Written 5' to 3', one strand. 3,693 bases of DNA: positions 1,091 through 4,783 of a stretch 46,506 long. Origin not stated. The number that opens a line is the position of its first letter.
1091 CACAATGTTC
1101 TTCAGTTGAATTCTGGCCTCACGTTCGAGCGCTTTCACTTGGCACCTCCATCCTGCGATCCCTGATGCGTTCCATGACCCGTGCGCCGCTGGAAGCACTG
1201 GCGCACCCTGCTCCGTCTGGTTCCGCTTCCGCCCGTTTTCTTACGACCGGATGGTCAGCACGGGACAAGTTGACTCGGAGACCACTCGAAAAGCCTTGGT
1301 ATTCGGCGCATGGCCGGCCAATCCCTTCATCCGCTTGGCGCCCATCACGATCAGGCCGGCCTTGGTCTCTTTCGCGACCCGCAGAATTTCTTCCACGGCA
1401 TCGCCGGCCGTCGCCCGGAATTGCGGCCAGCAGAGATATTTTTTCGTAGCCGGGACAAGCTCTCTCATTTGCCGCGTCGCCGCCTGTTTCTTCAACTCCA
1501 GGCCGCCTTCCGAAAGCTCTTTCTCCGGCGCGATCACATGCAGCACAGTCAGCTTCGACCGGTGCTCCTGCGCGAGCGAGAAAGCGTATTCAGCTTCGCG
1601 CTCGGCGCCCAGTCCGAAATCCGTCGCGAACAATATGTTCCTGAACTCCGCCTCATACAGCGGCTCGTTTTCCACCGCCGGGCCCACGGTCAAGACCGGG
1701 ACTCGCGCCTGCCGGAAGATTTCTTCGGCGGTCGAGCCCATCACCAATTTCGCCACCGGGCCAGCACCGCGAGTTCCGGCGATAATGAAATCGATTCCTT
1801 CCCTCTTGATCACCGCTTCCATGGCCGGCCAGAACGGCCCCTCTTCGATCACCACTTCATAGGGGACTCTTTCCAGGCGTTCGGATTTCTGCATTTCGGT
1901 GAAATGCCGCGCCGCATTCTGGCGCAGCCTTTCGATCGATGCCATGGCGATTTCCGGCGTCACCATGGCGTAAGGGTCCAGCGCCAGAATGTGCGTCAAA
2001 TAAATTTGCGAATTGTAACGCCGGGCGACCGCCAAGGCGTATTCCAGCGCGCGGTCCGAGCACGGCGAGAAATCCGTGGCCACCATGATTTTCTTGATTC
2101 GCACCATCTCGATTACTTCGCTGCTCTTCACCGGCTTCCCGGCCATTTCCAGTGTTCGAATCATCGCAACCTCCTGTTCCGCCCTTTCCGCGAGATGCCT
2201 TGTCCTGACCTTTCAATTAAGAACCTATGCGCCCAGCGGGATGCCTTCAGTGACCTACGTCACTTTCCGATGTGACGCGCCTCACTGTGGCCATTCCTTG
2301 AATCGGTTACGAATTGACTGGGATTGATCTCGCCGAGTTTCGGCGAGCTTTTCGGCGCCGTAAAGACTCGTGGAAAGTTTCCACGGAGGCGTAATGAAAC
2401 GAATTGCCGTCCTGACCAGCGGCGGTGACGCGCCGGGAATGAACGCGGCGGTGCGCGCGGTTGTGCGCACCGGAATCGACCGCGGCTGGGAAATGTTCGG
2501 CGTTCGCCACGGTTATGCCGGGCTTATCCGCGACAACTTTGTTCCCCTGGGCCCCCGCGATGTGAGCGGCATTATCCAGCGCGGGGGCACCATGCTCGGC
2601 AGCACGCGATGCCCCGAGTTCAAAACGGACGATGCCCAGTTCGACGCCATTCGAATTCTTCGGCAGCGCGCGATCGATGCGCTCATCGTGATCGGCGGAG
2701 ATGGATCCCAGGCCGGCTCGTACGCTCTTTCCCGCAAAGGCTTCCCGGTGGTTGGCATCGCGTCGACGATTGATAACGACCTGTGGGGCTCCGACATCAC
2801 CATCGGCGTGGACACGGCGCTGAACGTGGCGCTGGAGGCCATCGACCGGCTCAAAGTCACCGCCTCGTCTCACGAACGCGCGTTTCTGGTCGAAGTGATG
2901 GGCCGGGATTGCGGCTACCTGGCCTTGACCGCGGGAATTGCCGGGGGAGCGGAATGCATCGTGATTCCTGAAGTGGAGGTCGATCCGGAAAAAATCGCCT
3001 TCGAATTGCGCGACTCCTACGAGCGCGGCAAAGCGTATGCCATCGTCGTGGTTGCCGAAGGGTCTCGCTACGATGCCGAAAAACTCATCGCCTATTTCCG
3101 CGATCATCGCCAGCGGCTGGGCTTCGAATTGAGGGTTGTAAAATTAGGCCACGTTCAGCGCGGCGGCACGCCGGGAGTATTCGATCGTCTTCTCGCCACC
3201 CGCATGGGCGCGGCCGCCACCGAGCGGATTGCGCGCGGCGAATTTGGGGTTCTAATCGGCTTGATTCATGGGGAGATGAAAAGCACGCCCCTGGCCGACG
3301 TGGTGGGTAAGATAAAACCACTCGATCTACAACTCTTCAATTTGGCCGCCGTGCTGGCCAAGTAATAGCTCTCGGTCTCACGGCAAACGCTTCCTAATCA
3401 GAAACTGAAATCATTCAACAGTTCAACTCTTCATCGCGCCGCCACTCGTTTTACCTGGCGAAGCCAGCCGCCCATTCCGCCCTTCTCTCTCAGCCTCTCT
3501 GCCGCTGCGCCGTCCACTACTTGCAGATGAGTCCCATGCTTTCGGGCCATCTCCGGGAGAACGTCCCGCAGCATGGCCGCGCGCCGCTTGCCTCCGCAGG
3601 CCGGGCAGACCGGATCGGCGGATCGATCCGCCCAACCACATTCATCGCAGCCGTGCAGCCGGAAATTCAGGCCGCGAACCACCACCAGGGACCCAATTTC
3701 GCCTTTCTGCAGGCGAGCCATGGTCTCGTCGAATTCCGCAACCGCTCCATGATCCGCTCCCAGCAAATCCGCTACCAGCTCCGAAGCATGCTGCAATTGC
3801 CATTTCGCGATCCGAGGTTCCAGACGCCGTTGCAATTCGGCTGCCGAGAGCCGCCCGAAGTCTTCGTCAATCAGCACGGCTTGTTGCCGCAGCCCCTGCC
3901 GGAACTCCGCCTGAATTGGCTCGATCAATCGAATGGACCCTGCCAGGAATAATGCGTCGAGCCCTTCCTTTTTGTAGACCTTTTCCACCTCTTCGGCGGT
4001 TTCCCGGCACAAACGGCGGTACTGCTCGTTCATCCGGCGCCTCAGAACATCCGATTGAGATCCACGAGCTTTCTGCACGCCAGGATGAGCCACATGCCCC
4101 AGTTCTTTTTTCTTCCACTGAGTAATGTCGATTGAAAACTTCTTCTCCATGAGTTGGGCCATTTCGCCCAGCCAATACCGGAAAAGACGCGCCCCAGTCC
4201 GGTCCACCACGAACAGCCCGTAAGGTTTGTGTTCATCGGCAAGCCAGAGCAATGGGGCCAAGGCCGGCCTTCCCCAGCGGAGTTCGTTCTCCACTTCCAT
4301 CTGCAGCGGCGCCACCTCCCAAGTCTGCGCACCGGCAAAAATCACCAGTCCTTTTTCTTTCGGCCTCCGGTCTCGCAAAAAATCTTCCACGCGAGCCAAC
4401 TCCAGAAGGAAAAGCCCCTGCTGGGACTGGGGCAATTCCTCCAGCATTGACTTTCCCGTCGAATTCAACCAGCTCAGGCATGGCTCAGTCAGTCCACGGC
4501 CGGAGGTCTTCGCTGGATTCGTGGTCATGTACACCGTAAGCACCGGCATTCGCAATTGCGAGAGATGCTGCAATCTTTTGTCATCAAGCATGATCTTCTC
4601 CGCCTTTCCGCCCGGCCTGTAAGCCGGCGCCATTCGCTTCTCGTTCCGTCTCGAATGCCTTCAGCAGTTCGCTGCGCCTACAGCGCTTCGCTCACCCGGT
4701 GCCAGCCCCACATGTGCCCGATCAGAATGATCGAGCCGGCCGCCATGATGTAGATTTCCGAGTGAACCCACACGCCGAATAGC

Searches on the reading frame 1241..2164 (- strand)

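Call 6: search_protein_families(library=pfam, proteins=[window:1241-2164:-])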
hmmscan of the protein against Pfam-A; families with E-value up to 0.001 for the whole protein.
window:1241-2164:- (307 aa): 1 family
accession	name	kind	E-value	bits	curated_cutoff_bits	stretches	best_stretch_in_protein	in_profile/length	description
PF00582.32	Usp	-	2.9e-47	161.2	24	2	23-160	2-140/141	Universal stress protein family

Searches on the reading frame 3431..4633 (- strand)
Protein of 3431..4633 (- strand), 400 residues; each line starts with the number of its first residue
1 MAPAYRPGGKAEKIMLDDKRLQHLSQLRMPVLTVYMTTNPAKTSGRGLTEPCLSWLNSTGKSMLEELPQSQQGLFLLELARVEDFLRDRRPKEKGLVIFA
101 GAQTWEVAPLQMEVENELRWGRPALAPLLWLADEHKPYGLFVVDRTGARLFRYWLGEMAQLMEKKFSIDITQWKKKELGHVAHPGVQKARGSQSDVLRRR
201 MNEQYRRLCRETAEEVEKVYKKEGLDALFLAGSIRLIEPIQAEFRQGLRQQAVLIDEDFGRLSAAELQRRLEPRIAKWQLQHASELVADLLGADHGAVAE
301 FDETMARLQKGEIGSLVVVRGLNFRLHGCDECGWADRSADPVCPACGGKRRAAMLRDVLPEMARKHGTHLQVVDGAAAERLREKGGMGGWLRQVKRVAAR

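Call 6: search_protein_families(library=pfam, proteins=[window:3431-4633:-])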
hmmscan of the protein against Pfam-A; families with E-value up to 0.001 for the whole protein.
window:3431-4633:- (400 aa): 3 families
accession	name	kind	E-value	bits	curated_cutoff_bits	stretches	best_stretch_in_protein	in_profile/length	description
PF18854.6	baeRF_family10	-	8.9e-18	65.4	27.1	1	123-252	1-119/143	Bacterial archaeo-eukaryotic release factor family 10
PF18846.6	baeRF_family5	-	1.7e-08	35.1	27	1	139-246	4-108/132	Bacterial archaeo-eukaryotic release factor family 5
PF18844.6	baeRF_family2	-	1.3e-06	29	26.9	1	141-289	5-142/149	Bacterial archaeo-eukaryotic release factor family 2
